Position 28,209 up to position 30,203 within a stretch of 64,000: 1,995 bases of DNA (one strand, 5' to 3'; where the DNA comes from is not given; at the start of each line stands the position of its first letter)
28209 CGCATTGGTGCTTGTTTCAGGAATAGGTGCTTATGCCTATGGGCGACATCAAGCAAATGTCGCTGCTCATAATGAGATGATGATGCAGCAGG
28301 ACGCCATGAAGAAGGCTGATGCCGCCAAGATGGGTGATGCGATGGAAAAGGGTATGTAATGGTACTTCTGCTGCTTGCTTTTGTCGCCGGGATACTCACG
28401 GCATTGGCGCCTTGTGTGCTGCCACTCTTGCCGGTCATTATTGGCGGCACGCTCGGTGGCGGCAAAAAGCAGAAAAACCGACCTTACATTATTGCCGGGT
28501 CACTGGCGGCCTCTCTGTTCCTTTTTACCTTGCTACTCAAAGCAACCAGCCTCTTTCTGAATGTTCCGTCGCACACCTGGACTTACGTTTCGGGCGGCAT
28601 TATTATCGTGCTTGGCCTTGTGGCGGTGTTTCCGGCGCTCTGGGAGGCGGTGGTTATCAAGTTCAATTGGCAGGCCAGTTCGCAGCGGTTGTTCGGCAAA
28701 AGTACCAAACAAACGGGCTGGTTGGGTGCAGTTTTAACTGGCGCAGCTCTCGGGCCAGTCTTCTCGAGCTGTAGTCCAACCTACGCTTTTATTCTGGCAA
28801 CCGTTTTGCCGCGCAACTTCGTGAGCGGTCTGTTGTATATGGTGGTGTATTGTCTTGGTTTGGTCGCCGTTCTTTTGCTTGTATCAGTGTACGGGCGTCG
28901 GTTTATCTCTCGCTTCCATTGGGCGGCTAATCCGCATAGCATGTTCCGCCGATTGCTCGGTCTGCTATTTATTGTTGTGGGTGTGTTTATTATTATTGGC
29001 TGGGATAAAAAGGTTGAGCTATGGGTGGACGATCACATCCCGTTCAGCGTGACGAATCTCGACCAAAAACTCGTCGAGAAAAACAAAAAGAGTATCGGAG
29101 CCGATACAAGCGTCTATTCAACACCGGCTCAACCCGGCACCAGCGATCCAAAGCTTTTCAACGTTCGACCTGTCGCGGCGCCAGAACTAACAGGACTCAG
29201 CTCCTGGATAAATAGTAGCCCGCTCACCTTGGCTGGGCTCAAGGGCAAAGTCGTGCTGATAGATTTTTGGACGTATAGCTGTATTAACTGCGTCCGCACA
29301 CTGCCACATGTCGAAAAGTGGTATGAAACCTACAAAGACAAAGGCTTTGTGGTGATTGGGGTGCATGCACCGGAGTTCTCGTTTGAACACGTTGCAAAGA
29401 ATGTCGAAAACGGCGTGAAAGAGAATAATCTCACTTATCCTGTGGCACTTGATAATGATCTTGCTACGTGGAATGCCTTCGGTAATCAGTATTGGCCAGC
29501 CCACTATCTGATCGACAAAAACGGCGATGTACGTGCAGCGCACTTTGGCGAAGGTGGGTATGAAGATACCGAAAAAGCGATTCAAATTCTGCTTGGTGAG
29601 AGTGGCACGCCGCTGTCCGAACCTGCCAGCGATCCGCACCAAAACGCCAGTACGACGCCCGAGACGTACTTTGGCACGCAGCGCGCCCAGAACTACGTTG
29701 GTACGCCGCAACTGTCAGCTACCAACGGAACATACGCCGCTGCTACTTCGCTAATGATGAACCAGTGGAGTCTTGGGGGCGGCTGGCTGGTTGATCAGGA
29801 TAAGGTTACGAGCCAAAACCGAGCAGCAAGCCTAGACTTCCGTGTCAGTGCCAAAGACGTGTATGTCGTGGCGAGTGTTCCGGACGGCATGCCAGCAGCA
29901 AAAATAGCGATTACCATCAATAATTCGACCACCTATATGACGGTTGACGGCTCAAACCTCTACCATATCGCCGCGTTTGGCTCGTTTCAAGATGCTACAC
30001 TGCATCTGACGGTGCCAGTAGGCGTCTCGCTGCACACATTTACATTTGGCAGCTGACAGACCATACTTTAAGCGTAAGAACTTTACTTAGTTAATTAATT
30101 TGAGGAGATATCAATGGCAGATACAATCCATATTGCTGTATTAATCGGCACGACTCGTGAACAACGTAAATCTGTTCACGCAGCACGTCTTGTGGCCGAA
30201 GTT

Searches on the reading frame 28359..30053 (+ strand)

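Call 60: search_protein_families(library=pfam, proteins=[window:28359-30053:+], max_evalue=0.00001)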
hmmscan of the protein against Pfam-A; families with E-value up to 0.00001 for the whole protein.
window:28359-30053:+ (565 aa): 6 families
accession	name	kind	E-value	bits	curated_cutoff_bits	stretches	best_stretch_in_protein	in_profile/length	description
PF17991.7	Thioredoxin_10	-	1.7e-27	97.1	27.1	1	433-564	1-142/142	Thioredoxin like C-terminal domain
PF08534.16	Redoxin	-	2.9e-14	53.5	26.6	1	286-399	18-136/148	Redoxin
PF00578.27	AhpC-TSA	-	1.3e-13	51.4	26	1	287-393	16-123/124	AhpC/TSA family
PF13905.12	Thioredoxin_8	-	3.7e-11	43.6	27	1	296-391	1-94/94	Thioredoxin-like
PF02683.22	DsbD_TM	-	1.3e-06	28.3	27.1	1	2-210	3-213/219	Cytochrome C biogenesis protein transmembrane domain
PF13386.12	DsbD_2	-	7.8e-06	26.4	24.9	0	44-209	37-198/199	Cytochrome C biogenesis protein transmembrane region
